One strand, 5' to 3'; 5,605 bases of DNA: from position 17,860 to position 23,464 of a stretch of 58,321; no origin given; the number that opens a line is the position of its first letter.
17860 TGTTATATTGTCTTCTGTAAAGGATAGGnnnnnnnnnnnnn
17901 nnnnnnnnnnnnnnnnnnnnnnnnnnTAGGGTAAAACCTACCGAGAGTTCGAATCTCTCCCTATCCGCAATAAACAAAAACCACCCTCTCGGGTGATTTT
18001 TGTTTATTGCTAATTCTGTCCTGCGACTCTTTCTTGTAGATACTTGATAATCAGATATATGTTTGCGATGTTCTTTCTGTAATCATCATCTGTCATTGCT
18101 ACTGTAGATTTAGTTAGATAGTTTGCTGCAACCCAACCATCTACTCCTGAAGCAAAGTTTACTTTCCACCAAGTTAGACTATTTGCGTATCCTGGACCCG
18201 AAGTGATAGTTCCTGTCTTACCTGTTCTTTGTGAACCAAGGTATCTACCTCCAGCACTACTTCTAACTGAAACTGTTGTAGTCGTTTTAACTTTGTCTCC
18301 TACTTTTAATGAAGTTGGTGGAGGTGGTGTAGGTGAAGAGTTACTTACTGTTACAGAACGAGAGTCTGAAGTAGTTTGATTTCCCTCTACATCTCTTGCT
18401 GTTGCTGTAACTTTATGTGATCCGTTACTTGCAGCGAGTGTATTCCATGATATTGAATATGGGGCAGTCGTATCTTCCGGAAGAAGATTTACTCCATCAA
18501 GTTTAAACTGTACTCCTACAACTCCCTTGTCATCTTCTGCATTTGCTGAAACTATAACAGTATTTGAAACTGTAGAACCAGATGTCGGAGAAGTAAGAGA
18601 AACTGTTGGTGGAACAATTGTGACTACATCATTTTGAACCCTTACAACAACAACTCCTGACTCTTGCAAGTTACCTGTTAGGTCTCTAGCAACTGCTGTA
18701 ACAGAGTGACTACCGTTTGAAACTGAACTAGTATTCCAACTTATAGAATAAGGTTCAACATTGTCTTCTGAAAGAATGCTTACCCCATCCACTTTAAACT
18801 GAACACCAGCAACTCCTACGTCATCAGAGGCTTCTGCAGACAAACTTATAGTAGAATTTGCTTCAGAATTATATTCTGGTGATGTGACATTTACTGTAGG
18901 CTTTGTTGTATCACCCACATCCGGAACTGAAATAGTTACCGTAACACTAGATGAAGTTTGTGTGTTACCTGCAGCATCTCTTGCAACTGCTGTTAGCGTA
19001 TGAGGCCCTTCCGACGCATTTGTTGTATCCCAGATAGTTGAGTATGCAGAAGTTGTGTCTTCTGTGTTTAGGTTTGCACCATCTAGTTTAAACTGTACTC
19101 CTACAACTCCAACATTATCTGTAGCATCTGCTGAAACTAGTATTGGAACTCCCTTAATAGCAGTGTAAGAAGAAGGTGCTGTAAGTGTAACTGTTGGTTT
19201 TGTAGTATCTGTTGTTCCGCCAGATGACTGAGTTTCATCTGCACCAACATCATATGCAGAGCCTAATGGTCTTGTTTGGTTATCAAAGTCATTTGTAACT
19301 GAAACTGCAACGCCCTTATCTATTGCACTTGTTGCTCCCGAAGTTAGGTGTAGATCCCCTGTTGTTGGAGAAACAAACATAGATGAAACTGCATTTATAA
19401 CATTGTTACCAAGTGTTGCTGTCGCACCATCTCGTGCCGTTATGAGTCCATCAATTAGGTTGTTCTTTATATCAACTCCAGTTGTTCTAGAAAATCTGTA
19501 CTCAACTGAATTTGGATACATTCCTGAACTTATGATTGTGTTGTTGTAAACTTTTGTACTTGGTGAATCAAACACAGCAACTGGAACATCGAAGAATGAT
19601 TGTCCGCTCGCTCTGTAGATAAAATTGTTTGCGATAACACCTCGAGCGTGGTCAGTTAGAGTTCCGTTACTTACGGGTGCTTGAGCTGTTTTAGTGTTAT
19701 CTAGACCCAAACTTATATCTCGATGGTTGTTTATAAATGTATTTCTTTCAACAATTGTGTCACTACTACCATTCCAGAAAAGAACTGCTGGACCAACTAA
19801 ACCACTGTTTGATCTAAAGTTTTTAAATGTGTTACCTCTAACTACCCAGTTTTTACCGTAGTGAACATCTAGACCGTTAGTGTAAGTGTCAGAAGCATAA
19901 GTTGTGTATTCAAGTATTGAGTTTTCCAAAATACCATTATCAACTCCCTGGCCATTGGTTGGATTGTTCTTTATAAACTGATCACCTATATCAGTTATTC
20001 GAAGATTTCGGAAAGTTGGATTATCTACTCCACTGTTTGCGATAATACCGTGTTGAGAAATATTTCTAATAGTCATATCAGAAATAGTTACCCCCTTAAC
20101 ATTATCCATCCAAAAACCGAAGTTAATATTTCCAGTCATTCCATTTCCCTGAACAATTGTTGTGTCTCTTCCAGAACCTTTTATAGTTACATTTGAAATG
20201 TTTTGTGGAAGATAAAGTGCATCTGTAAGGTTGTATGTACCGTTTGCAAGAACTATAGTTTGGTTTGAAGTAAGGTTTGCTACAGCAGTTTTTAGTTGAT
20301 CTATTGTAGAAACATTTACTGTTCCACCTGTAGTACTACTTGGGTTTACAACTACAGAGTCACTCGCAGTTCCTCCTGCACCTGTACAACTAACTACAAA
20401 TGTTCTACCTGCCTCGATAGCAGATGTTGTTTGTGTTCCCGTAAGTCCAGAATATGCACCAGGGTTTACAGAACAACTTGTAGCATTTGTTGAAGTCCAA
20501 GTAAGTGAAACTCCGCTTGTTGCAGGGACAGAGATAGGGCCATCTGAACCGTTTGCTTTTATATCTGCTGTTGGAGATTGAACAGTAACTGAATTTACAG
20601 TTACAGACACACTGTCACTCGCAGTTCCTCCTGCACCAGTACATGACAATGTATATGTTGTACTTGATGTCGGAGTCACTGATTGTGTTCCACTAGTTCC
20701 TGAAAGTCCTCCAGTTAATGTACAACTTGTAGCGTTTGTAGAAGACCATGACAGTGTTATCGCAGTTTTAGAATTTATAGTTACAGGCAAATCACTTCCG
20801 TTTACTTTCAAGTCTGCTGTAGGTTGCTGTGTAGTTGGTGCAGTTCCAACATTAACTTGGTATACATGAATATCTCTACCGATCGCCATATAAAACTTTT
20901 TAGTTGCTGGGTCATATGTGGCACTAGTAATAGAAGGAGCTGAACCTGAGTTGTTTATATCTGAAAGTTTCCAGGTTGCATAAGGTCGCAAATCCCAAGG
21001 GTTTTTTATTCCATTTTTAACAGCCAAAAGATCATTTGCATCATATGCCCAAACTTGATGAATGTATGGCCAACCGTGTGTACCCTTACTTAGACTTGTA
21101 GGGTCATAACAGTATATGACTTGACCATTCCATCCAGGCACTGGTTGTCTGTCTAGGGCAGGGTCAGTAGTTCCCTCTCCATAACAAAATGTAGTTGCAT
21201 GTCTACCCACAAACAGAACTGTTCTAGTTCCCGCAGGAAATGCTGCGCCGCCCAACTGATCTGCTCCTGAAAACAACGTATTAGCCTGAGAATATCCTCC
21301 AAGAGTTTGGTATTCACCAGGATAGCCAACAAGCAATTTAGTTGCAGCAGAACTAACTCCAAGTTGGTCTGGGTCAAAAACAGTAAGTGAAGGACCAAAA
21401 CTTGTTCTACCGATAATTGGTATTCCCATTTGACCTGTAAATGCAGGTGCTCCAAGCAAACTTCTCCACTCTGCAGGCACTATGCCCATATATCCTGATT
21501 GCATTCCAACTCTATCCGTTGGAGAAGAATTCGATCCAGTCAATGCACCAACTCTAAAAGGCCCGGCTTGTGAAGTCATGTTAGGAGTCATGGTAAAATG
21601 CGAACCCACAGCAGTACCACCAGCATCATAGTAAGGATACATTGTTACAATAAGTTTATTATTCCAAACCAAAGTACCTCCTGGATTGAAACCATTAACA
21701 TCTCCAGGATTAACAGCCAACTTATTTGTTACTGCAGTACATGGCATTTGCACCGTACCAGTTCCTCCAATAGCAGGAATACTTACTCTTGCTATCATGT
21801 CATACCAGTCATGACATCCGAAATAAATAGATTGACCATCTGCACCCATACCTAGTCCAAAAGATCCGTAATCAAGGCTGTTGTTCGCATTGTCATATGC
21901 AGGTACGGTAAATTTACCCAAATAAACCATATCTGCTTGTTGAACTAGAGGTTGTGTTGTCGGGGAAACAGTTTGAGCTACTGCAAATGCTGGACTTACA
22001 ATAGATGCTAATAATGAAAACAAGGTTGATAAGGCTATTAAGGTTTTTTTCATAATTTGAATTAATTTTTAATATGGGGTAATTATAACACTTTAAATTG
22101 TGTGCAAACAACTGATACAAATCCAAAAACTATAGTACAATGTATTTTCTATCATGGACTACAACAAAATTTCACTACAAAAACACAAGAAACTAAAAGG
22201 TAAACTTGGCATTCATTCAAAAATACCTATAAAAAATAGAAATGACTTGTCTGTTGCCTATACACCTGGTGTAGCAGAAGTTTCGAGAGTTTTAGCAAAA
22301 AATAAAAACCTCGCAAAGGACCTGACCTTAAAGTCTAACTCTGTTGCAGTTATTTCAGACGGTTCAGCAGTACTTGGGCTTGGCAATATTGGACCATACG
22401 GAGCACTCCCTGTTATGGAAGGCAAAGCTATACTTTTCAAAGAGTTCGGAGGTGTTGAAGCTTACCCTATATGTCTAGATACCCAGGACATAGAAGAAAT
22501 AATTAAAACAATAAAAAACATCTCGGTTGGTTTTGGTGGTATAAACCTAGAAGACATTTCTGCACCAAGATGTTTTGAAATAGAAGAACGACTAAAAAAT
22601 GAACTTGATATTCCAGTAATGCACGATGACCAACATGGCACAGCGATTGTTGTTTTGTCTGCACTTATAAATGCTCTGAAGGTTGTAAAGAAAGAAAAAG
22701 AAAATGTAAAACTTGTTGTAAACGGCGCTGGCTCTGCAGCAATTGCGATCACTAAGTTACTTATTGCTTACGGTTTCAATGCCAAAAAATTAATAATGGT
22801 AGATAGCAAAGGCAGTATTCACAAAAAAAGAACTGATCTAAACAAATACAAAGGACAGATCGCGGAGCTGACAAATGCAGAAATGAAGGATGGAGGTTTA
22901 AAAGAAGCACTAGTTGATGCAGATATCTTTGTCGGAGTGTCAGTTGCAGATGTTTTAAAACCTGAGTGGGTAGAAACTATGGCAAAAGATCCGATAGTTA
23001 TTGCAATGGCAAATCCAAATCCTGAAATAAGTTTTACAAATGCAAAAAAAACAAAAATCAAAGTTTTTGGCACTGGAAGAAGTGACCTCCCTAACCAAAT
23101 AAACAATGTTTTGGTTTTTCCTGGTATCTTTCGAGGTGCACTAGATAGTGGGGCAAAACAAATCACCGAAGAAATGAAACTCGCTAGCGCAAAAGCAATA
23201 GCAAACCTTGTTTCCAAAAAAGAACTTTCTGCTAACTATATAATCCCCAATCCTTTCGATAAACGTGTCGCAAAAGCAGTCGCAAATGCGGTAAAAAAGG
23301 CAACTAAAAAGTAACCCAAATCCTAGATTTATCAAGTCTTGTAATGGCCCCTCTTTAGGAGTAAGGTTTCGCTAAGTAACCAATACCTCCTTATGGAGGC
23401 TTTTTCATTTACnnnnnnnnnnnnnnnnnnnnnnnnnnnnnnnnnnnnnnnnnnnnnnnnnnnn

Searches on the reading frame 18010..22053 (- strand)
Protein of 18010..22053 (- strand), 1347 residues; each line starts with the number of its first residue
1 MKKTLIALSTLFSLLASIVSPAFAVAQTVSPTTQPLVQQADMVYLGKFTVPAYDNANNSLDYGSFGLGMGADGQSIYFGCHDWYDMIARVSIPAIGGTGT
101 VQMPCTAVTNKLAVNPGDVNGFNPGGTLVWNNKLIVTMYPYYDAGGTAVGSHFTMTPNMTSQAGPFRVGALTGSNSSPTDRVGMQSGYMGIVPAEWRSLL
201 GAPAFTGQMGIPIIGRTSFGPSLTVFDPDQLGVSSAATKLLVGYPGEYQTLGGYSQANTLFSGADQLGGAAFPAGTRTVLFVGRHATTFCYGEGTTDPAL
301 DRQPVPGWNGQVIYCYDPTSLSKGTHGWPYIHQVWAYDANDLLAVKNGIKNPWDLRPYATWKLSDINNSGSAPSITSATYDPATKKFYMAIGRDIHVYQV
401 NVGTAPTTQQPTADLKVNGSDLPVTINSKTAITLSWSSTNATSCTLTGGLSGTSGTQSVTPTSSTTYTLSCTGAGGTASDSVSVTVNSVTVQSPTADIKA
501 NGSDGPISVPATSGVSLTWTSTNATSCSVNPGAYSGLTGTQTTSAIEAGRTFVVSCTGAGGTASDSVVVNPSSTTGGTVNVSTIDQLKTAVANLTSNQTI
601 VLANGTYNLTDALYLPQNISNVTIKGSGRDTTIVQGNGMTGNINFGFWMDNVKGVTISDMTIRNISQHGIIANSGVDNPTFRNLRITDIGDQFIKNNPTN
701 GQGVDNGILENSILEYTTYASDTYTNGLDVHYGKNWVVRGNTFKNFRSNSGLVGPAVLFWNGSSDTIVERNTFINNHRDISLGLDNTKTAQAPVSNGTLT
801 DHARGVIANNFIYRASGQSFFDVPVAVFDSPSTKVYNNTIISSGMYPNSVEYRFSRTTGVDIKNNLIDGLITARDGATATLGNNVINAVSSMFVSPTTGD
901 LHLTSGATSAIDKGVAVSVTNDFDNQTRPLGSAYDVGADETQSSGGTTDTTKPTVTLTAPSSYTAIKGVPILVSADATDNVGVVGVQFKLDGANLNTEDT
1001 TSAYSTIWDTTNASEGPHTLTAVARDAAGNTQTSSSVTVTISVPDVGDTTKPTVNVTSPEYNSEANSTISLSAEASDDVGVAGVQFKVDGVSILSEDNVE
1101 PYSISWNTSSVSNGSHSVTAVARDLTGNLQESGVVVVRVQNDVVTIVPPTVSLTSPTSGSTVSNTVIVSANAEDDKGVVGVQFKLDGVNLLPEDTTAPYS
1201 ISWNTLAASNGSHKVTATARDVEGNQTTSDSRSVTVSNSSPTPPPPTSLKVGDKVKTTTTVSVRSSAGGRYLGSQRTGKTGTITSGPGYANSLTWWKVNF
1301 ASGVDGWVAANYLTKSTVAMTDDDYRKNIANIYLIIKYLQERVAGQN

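Call 8: search_protein_families(library=pfam, proteins=[window:18010-22053:-], max_evalue=0.001)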
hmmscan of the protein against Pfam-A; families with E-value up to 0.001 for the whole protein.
window:18010-22053:- (1347 aa): 4 families
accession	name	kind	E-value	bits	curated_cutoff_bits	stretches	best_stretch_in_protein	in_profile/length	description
PF17957.7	Big_7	-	1.9e-47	160.2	24.1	3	1149-1217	1-70/70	Bacterial Ig domain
PF19077.6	Big_13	-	2.9e-06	28.2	27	0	983-1041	40-100/102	Bacterial Ig-like domain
PF13229.12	Beta_helix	-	3.2e-05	24.1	25.9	0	803-889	55-137/158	Right handed beta helix region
PF13750.12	Big_3_3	-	0.00012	22.2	27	0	1004-1066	3-59/157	Bacterial Ig-like domain (group 3)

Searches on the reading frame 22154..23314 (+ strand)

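Call 5: search_protein_families(library=pfam, proteins=[window:22154-23314:+], max_evalue=0.01)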
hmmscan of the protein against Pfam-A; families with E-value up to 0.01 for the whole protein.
window:22154-23314:+ (386 aa): 2 families
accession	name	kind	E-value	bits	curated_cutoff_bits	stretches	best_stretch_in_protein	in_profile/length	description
PF00390.24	malic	-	3.6e-27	95.8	23.1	1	22-148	8-182/182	Malic enzyme, N-terminal domain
PF03949.21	Malic_M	-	8.4e-27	94.5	23.5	1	162-383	3-256/258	Malic enzyme, NAD binding domain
